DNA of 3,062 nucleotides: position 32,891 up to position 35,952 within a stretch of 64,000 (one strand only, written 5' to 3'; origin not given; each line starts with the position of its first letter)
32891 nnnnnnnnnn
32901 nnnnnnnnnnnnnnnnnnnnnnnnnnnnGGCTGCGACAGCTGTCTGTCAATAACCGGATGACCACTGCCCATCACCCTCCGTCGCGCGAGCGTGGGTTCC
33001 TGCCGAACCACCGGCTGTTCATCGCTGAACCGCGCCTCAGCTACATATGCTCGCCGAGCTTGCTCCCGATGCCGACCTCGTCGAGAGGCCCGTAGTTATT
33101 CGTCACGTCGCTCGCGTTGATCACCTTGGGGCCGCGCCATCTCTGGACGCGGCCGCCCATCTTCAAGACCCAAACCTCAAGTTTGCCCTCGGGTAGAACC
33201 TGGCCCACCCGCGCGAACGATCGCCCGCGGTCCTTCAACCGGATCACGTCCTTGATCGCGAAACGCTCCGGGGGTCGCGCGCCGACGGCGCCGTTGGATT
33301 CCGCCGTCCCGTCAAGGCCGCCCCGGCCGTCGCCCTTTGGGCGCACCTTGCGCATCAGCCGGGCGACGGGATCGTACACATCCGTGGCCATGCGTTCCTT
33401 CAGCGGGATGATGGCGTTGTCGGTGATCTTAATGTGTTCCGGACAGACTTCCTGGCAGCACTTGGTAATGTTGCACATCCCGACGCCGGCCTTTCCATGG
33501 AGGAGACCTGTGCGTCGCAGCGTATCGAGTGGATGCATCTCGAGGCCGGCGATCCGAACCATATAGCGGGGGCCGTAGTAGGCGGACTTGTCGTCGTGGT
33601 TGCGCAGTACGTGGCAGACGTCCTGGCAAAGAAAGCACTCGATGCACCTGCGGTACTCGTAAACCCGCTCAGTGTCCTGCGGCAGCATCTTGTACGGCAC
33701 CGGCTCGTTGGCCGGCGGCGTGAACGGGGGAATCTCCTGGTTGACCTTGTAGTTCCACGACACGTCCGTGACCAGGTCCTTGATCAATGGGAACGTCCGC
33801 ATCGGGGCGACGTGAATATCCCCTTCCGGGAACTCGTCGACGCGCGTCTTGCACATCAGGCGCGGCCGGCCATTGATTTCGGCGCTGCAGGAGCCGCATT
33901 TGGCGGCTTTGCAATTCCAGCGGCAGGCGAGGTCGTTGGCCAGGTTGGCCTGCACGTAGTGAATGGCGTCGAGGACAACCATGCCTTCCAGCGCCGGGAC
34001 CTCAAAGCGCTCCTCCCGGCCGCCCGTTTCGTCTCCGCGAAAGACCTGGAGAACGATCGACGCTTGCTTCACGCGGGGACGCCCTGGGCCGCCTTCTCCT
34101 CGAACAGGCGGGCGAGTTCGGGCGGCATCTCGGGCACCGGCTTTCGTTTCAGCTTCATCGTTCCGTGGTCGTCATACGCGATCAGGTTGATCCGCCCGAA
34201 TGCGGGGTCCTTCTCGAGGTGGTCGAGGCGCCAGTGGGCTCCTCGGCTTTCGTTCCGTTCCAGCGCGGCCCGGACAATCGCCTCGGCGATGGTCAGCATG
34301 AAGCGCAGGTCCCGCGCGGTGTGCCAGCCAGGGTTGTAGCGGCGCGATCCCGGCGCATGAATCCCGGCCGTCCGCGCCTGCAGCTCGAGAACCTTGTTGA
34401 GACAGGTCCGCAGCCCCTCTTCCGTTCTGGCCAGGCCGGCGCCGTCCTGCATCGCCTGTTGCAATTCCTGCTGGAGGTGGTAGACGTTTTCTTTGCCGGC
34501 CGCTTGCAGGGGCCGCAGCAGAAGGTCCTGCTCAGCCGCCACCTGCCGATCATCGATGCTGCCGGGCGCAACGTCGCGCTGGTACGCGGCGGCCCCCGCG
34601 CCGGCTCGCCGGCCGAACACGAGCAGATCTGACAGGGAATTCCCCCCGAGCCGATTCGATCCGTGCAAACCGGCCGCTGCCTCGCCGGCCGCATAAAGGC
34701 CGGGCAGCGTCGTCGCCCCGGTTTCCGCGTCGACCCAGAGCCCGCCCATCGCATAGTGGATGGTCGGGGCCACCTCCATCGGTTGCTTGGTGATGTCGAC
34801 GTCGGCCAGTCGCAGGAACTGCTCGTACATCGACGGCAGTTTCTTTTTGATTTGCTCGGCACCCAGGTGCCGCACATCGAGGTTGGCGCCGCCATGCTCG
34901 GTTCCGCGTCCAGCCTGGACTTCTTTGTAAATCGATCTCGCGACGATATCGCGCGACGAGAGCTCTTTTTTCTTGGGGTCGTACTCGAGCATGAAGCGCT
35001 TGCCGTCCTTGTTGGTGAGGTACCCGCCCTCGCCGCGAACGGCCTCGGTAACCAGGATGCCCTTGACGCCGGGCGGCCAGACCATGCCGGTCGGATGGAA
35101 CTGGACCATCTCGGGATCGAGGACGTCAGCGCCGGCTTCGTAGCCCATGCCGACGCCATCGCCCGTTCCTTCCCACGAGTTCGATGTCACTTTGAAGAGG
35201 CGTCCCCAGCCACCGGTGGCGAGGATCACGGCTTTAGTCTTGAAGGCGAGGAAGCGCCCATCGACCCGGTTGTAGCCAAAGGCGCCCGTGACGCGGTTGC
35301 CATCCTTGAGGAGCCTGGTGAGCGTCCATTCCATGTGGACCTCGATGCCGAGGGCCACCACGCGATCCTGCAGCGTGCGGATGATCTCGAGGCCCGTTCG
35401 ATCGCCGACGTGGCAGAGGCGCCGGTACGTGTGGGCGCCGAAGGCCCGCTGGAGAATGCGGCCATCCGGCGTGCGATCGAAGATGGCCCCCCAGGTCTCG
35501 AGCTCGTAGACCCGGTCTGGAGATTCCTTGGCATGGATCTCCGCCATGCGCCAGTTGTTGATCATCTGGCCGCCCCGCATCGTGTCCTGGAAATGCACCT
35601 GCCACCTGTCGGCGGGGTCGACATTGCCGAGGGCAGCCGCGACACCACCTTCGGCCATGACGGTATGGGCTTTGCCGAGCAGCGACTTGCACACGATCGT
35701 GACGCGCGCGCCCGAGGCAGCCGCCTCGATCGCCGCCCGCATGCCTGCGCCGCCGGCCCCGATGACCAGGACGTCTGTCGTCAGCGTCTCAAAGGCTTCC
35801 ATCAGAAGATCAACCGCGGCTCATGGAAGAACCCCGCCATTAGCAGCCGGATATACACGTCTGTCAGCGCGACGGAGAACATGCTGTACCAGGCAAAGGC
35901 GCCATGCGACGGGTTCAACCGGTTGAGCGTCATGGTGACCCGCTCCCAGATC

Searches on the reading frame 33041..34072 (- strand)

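Call 37: search_protein_families(library=pfam, proteins=[window:33041-34072:-], max_evalue=0.001)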
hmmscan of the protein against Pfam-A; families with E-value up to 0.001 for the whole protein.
window:33041-34072:- (343 aa): 3 families
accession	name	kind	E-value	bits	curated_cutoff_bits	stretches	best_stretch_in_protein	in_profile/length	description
PF13085.11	Fer2_3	-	4.3e-24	85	27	1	10-105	4-103/107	2Fe-2S iron-sulfur cluster binding domain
PF13183.11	Fer4_8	-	1.7e-08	35.3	27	1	141-214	3-68/68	4Fe-4S dicluster domain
PF13534.11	Fer4_17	-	0.0002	22.3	22.2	1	142-214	1-60/61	4Fe-4S dicluster domain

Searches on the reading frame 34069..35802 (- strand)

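Call 37: search_protein_families(library=pfam, proteins=[window:34069-35802:-], max_evalue=0.001)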
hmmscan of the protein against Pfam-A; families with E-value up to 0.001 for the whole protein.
window:34069-35802:- (577 aa): 7 families
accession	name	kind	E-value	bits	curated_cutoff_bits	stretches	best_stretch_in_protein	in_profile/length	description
PF00890.30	FAD_binding_2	-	3.1e-97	326.8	20.4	1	10-390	1-414/414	FAD binding domain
PF02910.25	Succ_DH_flav_C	-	7.4e-24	84.6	20.8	1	445-557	2-117/130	Fumarate reductase flavoprotein C-term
PF07992.20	Pyr_redox_2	-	7.1e-09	35.9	26.1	1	10-37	2-29/291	Pyridine nucleotide-disulphide oxidoreductase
PF03486.20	HI0933_like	-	2.8e-07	30.7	50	1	10-39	2-31/244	HI0933-like protein Rossmann domain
PF01266.30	DAO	-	1e-05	25.7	27.9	1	10-203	1-209/353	FAD dependent oxidoreductase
PF01494.25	FAD_binding_3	-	0.00031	20.5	22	0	9-213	2-174/349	FAD binding domain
PF12831.13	FAD_oxidored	-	0.00082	19.2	27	0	10-43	1-35/416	FAD dependent oxidoreductase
